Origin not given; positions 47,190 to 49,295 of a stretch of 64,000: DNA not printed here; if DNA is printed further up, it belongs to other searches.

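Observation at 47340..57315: Two nonulosonic-acid synthase/CMP-transferase fusion proteins with swapped domain order in one operon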

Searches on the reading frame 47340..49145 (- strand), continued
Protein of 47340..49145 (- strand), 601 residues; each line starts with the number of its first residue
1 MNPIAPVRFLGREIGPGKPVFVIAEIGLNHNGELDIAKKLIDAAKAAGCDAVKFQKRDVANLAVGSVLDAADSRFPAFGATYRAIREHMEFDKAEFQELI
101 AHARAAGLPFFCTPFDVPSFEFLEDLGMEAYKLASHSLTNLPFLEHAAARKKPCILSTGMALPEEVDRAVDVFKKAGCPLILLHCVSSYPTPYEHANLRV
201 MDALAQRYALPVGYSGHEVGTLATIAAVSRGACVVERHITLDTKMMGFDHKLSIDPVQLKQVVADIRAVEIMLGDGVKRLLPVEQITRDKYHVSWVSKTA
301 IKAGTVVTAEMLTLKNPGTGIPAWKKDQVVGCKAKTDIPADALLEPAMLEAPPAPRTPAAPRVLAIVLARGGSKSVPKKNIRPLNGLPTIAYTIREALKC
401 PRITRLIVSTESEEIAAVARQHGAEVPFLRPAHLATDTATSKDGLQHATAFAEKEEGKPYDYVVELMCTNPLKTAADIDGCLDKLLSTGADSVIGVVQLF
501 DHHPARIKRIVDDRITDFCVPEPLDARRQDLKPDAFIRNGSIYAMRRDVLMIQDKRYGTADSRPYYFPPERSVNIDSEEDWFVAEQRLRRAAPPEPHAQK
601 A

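Call 82: fold_search(model_id=the predicted structure, library=pdb)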
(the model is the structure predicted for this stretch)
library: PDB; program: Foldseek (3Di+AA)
matches with E <= 10: 1916; with E <= 0.001: 948
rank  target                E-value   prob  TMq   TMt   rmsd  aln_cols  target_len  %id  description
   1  4ipj                  2.8e-32  1.00  0.54  0.90   2.7       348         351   28  Crystal Structure of R314K N-acetyl Neuraminic Acid Synthase from Neiserria meningitidis with Malate bound (released 2013-04-10)
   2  1xuu                  2.8e-32  1.00  0.54  0.90   2.6       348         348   28  Crystal structure of sialic acid synthase (NeuB) in complex with Mn2+ and Malate from Neisseria meningitidis (released 2004-11-02)
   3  4ipi                  3.9e-32  1.00  0.54  0.90   2.6       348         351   28  Crystal Structure of R314A N-acetyl Neuraminic Acid Synthase from Neiserria meningitidis with Malate bound (released 2013-04-10)
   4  2wqp                  1.2e-31  1.00  0.54  0.91   2.6       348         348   28  Crystal structure of sialic acid synthase NeuB-inhibitor complex (released 2009-09-15)
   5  8h2c_A                4.0e-30  1.00  0.51  0.87   2.6       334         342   32  Crystal structure of the pseudaminic acid synthase PseI from Campylobacter jejuni (released 2022-11-09)
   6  8h2c_C                4.7e-30  1.00  0.51  0.87   2.8       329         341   32  Crystal structure of the pseudaminic acid synthase PseI from Campylobacter jejuni (released 2022-11-09)
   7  8h2c_D                6.3e-30  1.00  0.50  0.86   3.0       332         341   32  Crystal structure of the pseudaminic acid synthase PseI from Campylobacter jejuni (released 2022-11-09)
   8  8h2c_B                2.7e-28  1.00  0.49  0.86   2.9       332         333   32  Crystal structure of the pseudaminic acid synthase PseI from Campylobacter jejuni (released 2022-11-09)
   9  1vli                  4.3e-28  1.00  0.39  0.65  25.0       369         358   29  Crystal structure of Spore coat polysaccharide biosynthesis protein spsE (BSU37870) from Bacillus subtilis at 2.38 A res (released 2004-09-21)
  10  6ncs_A                4.5e-28  1.00  0.41  0.85   4.0       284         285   37  Crystal structure of N-acetylneuraminic acid (Sialic acid) synthetase from Leptospira borgpetersenii serovar Hardjo-bo (released 2018-12-26)
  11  3g8r_B                9.1e-27  1.00  0.48  0.82   3.6       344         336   32  Crystal structure of putative spore coat polysaccharide biosynthesis protein E from Chromobacterium violaceum ATCC 124 (released 2009-04-07)
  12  3g8r_A                1.8e-26  1.00  0.48  0.82   3.5       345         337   32  Crystal structure of putative spore coat polysaccharide biosynthesis protein E from Chromobacterium violaceum ATCC 124 (released 2009-04-07)
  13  6ifd_C                4.2e-21  1.00  0.36  0.90   2.2       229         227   36  Crystal Structure of CMP-N-acetylneuraminate Synthetase from Vibrio cholerae in complex with CDP and Mg2+. (released 2019-07-03)
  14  6ifd_B                4.2e-21  1.00  0.35  0.84   3.2       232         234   35  Crystal Structure of CMP-N-acetylneuraminate Synthetase from Vibrio cholerae in complex with CDP and Mg2+. (released 2019-07-03)
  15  6ifd_A                1.4e-20  1.00  0.34  0.91   2.0       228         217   34  Crystal Structure of CMP-N-acetylneuraminate Synthetase from Vibrio cholerae in complex with CDP and Mg2+. (released 2019-07-03)
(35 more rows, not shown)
